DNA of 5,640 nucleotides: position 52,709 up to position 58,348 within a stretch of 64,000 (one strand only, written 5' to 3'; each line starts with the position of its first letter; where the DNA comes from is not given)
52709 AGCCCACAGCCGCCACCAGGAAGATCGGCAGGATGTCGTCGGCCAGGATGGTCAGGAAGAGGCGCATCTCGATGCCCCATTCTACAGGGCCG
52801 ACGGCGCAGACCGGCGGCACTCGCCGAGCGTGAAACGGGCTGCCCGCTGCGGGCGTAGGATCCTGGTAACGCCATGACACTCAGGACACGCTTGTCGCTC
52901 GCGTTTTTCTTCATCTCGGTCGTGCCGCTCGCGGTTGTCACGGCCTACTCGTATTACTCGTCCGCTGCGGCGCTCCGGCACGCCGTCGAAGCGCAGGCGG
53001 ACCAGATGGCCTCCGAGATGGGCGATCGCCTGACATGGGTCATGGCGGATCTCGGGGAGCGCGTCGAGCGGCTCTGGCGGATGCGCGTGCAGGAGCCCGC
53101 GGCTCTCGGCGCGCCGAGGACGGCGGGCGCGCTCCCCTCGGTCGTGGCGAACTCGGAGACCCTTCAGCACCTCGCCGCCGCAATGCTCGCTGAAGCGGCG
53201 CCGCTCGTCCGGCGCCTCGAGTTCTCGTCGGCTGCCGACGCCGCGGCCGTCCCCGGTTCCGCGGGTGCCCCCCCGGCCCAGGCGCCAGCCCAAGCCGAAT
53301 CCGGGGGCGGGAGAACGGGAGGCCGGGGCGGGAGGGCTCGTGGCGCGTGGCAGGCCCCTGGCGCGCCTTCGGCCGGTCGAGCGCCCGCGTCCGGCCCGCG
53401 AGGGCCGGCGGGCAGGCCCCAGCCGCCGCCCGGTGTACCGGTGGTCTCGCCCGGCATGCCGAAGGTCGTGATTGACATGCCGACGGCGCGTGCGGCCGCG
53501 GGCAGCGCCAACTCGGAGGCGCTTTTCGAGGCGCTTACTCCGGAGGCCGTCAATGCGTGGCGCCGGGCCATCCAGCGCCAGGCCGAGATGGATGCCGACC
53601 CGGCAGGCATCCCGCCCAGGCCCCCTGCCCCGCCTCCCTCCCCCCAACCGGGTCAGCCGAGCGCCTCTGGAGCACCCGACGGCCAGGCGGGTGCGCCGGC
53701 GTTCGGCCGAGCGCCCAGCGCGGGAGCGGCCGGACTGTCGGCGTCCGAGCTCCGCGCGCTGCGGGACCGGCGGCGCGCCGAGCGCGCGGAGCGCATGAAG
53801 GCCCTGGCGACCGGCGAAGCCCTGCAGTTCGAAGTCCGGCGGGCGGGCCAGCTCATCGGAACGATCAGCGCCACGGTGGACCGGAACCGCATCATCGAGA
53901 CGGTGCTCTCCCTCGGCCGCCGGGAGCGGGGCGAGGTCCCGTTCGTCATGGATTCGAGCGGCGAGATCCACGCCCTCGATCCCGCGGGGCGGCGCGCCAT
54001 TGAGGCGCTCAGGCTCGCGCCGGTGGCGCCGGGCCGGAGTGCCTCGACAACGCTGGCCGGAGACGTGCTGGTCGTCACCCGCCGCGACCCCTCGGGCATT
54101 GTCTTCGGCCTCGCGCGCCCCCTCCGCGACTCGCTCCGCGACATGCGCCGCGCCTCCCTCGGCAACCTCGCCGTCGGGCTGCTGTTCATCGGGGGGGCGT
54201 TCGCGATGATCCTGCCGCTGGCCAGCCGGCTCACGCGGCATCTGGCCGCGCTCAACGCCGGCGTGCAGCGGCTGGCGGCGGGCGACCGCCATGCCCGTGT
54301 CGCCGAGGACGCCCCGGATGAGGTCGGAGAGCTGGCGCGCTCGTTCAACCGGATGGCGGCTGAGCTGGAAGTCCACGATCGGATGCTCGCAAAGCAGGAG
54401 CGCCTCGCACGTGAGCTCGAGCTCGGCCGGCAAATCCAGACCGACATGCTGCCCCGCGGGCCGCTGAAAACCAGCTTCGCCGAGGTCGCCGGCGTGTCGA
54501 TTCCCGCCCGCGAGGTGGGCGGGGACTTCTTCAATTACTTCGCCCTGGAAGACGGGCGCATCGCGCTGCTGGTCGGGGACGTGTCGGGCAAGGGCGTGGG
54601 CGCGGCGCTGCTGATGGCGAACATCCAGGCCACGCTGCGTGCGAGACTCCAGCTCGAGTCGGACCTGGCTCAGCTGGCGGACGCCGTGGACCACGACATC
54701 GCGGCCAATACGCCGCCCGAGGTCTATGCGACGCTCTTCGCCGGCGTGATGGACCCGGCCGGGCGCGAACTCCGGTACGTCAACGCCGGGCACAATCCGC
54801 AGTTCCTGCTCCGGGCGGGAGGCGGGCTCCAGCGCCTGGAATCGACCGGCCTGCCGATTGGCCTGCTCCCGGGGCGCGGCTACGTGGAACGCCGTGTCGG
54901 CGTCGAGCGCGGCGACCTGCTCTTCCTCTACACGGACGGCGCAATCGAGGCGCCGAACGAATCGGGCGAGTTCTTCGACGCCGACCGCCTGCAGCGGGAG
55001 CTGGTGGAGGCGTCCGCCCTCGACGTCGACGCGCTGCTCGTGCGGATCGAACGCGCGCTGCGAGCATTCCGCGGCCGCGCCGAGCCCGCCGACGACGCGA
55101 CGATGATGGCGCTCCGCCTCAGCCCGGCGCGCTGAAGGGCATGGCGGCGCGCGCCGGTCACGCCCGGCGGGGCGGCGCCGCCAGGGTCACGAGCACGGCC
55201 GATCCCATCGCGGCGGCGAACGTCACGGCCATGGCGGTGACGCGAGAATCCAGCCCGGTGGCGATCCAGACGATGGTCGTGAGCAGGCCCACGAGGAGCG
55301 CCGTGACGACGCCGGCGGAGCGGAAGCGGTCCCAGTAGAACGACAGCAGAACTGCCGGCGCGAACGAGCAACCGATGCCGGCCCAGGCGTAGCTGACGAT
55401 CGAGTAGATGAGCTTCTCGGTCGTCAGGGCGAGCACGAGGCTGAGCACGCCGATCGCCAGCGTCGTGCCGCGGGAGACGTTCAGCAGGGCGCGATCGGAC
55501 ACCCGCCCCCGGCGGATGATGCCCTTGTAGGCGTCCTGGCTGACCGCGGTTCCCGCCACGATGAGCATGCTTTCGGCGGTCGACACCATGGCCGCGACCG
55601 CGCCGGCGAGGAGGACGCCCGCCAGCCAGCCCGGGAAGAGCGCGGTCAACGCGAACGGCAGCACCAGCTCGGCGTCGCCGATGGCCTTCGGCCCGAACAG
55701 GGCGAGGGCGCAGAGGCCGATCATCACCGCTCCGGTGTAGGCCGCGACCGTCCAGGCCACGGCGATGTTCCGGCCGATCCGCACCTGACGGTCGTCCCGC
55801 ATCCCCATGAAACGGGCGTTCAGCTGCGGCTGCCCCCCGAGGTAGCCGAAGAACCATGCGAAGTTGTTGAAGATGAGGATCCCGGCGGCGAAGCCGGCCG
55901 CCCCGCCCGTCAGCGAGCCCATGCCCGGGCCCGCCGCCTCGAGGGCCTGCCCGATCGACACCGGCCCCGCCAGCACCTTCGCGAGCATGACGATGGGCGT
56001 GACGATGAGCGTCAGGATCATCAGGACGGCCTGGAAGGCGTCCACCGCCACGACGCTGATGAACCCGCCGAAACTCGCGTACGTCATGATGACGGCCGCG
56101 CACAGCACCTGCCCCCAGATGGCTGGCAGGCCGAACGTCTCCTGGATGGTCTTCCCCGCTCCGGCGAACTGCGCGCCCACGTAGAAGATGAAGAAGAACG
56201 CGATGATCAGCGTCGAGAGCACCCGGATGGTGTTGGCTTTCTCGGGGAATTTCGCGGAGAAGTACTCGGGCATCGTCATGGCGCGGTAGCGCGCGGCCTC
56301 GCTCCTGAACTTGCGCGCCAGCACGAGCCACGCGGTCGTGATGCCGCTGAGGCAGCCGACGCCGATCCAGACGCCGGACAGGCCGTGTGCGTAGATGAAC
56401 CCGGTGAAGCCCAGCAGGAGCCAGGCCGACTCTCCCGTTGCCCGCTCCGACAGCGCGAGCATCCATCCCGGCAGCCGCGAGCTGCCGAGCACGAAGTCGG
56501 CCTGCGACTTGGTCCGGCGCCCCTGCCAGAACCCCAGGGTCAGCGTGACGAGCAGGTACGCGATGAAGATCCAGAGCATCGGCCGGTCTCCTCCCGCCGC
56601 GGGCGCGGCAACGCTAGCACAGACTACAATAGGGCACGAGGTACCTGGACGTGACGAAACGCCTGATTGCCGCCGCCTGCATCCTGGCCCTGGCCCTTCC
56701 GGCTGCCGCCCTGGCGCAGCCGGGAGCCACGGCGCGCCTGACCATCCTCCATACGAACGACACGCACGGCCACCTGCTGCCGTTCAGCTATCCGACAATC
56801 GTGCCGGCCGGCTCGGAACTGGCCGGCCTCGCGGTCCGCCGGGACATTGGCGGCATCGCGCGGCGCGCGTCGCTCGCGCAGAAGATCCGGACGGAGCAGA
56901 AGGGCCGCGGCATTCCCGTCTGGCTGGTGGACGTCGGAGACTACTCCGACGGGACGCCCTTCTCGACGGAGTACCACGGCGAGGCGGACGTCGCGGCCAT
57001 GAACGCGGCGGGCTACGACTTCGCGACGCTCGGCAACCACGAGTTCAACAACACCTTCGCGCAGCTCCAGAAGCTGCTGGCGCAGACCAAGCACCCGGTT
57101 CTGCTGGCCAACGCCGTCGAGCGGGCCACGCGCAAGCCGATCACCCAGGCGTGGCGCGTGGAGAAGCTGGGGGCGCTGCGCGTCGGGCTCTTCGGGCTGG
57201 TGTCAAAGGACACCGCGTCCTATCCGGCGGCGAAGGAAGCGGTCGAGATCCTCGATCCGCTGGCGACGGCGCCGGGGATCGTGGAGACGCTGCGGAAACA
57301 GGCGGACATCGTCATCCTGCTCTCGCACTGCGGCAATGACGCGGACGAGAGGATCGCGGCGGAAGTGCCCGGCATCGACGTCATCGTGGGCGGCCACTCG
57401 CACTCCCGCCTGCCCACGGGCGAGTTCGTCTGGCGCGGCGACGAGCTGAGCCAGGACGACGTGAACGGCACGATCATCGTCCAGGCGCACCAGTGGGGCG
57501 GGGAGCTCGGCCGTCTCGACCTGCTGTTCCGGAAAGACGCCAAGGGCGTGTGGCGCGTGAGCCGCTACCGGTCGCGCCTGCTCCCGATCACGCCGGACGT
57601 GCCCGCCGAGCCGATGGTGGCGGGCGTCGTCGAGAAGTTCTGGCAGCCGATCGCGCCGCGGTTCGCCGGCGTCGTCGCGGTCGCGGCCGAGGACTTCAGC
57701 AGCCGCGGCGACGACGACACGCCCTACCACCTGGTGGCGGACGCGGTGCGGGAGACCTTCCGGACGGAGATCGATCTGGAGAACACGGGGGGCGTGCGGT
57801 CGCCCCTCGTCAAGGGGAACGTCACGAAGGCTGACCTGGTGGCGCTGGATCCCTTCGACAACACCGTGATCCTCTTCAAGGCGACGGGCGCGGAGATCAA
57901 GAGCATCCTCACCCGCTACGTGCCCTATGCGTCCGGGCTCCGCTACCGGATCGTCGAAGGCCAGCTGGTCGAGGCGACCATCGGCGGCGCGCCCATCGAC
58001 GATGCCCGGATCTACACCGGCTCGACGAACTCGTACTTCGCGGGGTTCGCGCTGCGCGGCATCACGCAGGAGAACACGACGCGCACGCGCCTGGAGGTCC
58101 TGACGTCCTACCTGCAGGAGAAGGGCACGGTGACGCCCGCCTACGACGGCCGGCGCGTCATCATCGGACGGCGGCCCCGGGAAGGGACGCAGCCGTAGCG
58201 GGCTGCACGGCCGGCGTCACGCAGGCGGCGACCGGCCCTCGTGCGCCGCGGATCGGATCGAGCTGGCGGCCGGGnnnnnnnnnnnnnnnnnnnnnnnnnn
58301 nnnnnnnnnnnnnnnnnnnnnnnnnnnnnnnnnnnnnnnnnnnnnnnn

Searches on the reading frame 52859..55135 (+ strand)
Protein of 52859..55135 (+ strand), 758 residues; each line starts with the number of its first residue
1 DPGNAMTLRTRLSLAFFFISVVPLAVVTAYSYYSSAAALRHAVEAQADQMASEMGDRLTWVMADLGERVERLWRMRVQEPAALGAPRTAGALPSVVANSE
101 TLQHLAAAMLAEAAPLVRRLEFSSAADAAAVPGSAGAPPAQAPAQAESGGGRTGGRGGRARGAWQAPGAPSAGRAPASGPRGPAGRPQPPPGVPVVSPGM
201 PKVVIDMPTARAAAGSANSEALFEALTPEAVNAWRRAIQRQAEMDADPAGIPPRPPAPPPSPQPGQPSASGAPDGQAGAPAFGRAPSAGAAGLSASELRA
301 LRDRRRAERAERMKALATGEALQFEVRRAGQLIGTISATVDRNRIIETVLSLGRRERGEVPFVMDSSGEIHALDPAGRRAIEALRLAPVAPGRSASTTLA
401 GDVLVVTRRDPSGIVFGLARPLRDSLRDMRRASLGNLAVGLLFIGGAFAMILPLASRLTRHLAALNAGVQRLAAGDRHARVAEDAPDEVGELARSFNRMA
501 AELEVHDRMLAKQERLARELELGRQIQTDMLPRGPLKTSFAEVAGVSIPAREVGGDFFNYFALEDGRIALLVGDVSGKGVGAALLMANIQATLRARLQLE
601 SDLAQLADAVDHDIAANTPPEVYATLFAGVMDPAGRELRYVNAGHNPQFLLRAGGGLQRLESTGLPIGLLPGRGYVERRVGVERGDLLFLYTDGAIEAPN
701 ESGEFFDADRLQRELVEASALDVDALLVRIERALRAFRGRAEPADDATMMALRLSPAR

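Call 80: search_protein_families(library=pfam, proteins=[window:52859-55135:+], max_evalue=0.00001)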
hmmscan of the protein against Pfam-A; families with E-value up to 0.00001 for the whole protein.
window:52859-55135:+ (758 aa): 2 families
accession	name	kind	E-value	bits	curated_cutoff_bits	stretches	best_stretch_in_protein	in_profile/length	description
PF07228.17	SpoIIE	-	1.2e-48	166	25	1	565-754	2-191/192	Stage II sporulation protein E (SpoIIE)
PF00672.30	HAMP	-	4.8e-12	46.5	25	1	454-504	2-52/53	HAMP domain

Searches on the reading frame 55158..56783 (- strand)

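Call 80: search_protein_families(library=pfam, proteins=[window:55158-56783:-], max_evalue=0.00001)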
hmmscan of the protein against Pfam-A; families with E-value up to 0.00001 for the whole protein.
window:55158-56783:- (541 aa): 1 family
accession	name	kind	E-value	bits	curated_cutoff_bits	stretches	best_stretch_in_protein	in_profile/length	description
PF00474.23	SSF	-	3.8e-66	224.1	22.8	1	97-499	1-406/406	Sodium:solute symporter family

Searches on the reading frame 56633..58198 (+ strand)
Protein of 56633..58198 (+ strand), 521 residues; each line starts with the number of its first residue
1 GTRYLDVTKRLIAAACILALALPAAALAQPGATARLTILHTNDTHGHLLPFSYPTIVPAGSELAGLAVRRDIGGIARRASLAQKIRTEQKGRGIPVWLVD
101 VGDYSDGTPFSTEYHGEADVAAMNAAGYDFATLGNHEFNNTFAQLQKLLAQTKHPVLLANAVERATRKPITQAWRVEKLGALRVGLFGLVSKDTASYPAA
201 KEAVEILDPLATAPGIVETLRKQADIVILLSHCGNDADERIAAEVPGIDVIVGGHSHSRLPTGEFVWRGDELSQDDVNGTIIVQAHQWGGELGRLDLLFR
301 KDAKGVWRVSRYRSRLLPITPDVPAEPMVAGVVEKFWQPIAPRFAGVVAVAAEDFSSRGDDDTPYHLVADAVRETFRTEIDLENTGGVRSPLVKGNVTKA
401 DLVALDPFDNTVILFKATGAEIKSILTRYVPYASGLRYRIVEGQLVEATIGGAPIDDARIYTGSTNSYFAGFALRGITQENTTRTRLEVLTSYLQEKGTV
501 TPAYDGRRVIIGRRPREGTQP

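Call 80: search_protein_families(library=pfam, proteins=[window:56633-58198:+], max_evalue=0.00001)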
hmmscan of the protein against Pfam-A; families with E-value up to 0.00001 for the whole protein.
window:56633-58198:+ (521 aa): 2 families
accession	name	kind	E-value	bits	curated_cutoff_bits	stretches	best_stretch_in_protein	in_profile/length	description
PF02872.23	5_nucleotid_C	-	6.5e-19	69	23.6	1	348-470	2-147/158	5'-nucleotidase, C-terminal domain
PF00149.33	Metallophos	-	2.3e-14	54.7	21.5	1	37-258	2-190/191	Calcineurin-like phosphoesterase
